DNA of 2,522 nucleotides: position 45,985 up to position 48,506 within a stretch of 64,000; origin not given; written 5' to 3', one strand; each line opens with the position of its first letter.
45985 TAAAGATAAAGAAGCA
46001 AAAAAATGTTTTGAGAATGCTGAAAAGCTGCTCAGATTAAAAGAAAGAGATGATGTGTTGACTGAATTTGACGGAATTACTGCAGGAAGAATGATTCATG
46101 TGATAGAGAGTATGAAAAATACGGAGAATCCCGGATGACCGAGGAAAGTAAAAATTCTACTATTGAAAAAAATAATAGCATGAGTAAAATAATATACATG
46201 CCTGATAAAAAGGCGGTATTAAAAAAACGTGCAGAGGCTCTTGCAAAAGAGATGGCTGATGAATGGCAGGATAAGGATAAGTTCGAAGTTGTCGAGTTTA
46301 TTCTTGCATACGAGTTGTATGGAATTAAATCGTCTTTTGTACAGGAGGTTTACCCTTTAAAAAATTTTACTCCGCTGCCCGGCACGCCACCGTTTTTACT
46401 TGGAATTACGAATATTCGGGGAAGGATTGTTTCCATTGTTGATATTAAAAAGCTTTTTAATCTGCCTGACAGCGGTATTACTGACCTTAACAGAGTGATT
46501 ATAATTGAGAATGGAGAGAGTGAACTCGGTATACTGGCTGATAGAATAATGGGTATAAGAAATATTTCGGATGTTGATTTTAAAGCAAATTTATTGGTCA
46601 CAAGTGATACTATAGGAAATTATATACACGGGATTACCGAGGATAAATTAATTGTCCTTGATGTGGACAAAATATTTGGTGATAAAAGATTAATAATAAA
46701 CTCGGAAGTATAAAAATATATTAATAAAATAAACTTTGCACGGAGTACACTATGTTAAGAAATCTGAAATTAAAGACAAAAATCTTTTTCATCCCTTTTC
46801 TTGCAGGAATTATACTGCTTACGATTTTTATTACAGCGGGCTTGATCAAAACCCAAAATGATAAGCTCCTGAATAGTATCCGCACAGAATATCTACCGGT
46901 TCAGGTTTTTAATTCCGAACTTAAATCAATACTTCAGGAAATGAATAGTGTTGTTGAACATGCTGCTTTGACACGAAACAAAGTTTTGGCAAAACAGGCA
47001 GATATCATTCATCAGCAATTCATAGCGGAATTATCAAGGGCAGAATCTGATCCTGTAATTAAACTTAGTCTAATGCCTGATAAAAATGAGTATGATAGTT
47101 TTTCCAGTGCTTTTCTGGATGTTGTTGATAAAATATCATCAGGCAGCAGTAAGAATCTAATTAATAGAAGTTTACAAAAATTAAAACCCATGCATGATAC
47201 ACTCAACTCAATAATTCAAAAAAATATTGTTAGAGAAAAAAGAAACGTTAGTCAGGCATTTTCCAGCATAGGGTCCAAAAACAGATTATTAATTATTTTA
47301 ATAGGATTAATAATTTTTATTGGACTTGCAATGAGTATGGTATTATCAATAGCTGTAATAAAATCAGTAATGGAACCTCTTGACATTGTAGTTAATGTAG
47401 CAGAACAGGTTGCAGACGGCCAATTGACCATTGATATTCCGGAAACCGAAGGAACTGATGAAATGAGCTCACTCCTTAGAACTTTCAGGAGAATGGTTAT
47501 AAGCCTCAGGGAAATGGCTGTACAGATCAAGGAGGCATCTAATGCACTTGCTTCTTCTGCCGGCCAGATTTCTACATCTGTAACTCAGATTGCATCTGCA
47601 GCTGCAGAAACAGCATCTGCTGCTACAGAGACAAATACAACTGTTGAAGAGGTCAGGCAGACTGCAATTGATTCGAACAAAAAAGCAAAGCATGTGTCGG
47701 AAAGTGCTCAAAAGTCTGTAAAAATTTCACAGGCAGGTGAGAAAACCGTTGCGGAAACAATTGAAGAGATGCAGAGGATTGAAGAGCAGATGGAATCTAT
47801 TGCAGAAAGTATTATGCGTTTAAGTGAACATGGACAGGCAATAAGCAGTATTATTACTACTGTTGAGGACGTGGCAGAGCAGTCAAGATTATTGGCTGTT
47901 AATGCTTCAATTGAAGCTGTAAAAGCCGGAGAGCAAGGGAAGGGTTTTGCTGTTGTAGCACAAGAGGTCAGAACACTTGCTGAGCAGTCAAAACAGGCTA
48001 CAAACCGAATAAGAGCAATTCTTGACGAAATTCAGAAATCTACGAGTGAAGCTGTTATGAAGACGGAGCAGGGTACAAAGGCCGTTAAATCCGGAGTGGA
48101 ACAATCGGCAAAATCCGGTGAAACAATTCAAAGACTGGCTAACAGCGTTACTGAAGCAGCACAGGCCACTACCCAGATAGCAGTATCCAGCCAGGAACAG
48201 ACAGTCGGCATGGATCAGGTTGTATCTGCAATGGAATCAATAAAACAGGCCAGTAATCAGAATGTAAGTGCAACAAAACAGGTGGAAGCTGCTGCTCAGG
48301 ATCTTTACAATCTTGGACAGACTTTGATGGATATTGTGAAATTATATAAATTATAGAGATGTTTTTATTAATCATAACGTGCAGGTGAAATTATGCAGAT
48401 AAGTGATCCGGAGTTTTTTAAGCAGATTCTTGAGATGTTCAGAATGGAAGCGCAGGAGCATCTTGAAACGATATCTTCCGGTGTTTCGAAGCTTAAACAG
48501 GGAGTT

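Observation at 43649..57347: Sigma-54-driven Wsp/Frz-like alternative chemosensory cluster whose output is a multi-REC phosphorelay kinase rather than a motor or c-di-GMP effector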

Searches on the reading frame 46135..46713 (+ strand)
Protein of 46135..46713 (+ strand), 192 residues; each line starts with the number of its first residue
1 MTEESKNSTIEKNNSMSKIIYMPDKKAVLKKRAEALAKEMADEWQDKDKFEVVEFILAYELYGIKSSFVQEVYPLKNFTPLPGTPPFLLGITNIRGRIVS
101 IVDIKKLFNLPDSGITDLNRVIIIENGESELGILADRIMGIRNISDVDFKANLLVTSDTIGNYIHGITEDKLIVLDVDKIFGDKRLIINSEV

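Call 3: search_protein_families(library=pfam, proteins=[window:46135-46713:+], max_evalue=0.01)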
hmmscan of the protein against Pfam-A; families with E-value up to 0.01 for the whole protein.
window:46135-46713:+ (192 aa): 1 family
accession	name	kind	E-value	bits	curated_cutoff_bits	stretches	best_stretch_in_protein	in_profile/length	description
PF01584.24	CheW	-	1.8e-27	96.1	23.5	1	52-183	2-136/138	CheW-like domain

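Call 8: search_protein_families(library=ncbifam, proteins=[window:46135-46713:+], max_evalue=0.001)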
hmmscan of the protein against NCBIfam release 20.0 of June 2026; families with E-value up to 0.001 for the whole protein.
window:46135-46713:+ (192 aa): 1 family
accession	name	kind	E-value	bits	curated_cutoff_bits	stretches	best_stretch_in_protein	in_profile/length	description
NF007903.0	PRK10612.1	equivalog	2.6e-12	46.8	260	1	51-183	18-153/167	chemotaxis protein CheW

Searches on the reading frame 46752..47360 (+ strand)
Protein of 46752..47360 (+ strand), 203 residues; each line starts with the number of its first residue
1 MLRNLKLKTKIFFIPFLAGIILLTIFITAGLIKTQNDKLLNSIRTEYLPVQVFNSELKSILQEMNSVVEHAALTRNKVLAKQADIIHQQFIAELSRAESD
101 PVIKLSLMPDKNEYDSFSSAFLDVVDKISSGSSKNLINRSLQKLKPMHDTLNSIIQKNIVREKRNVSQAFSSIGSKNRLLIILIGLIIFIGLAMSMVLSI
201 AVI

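Call 73: search_protein_families(library=pfam, proteins=[window:46752-47360:+], max_evalue=10)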
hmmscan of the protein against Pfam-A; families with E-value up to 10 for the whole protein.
window:46752-47360:+ (203 aa): 2 families
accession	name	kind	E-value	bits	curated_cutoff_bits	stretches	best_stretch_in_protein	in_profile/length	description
PF20990.2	DUF2207_C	-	0.14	12.3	33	1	109-200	65-157/247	Predicted membrane protein (DUF2207) C-terminal domain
PF05739.25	SNARE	-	5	7.6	26.8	1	157-193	15-51/53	SNARE domain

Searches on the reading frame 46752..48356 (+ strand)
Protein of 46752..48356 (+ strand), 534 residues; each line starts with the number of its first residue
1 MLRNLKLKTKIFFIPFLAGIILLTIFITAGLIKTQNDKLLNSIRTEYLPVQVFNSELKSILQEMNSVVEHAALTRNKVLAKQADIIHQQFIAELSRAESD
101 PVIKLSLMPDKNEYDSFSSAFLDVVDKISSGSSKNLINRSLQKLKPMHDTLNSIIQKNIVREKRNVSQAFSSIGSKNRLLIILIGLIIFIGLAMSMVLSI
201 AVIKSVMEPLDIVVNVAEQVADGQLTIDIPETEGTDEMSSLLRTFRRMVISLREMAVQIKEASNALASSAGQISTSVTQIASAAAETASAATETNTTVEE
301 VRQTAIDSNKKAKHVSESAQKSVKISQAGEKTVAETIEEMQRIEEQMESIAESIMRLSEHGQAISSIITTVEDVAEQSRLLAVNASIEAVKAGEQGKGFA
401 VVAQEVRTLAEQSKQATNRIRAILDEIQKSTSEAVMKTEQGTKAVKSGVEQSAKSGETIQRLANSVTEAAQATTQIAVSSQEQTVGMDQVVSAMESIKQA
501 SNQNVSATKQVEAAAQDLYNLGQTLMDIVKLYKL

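Call 3: search_protein_families(library=pfam, proteins=[window:46752-48356:+], max_evalue=0.01)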
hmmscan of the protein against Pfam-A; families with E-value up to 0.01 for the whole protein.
window:46752-48356:+ (534 aa): 2 families
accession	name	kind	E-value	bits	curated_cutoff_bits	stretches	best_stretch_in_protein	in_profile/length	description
PF00015.26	MCPsignal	-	6e-36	124.3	34.6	1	316-499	1-170/172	Methyl-accepting chemotaxis protein (MCP) signalling domain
PF00672.30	HAMP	-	7.1e-10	39.5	25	1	202-254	2-53/53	HAMP domain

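Call 8: search_protein_families(library=ncbifam, proteins=[window:46752-48356:+], max_evalue=0.001)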
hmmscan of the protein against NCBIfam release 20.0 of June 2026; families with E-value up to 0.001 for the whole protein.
window:46752-48356:+ (534 aa): 9 families
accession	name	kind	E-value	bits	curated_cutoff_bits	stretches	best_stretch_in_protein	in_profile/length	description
NF058645.1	MCPCtpMPsAe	equivalog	1.2e-41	143.1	900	1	176-533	200-557/558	methyl-accepting chemotaxis protein CtpM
NF011622.0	PRK15048.1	equivalog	3e-36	125.7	900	1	112-532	125-513/553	methyl-accepting chemotaxis protein II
NF011615.0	PRK15041.1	equivalog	5.6e-36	124.3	947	1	111-533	126-516/554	methyl-accepting chemotaxis protein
NF041847.1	transduc_aer2_vibrio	equivalog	4.4e-35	121.1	1200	1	202-532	451-752/804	aerotaxis transducer Aer2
NF047851.1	MCPCitTducer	equivalog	2.7e-34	119.2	900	1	183-533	194-515/553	methyl-accepting chemotaxis citrate transducer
NF007309.0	PRK09793.1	equivalog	1.5e-28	100.1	903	1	176-533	185-512/533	methyl-accepting chemotaxis protein IV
NF050802.1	AspChtxCcaA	equivalog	4.3e-15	55.1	1300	1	303-474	504-678/700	aspartate chemotaxis receptor CcaA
NF012226.0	AdeS_HK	equivalog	2.2e-06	27.1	500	1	181-278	59-154/353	two-component sensor histidine kinase AdeS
TIGR02168.1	SMC_prok_B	equivalog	0.00047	18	567.35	1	264-519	682-937/1181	chromosome segregation protein SMC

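Call 48: search_solved_structures(query=window:46752-48353:+, max_evalue=0.00001, show_alignments=0)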
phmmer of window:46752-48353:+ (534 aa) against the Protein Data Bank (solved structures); distinct sequences matched with E-value up to 0.00001: 13.
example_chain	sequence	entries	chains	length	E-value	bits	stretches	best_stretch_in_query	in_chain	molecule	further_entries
6s1k_E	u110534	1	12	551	2.3e-31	112.9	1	110-533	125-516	Methyl-accepting chemotaxis protein I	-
8c5v_I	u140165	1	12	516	4.2e-31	112.1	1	110-531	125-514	Methyl-accepting chemotaxis protein I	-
3zx6_A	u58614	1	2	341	8.6e-28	101.1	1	206-533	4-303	HAMP, METHYL-ACCEPTING CHEMOTAXIS PROTEIN I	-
6s18_A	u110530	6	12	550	2.8e-26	96.1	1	184-526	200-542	Aromatic acid chemoreceptor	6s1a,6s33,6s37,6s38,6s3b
2ch7_A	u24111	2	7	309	7.3e-22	81.6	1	252-519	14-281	METHYL-ACCEPTING CHEMOTAXIS PROTEIN | Methyl-accepting chemotaxis protein 2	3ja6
3ja6_H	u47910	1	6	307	2.6e-21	79.8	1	253-519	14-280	Methyl-accepting chemotaxis protein 2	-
2ch7_B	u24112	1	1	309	3e-21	79.6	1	252-519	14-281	METHYL-ACCEPTING CHEMOTAXIS PROTEIN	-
1qu7_A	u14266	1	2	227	1.4e-19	74.1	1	301-533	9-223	METHYL-ACCEPTING CHEMOTAXIS PROTEIN I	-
31cj_A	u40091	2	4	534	8.6e-19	71.5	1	184-510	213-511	Aerotaxis receptor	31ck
4jpb_B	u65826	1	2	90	2.3e-10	43.7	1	358-432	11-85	Methyl-accepting chemotaxis protein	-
3ur1_C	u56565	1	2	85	3.8e-10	43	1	359-432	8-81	Methyl-accepting chemotaxis protein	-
3g6b_A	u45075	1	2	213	1.3e-09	41.3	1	322-438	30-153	Methyl-accepting chemotaxis protein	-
3g67_A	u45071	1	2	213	1.5e-09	41.1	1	322-433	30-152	Methyl-accepting chemotaxis protein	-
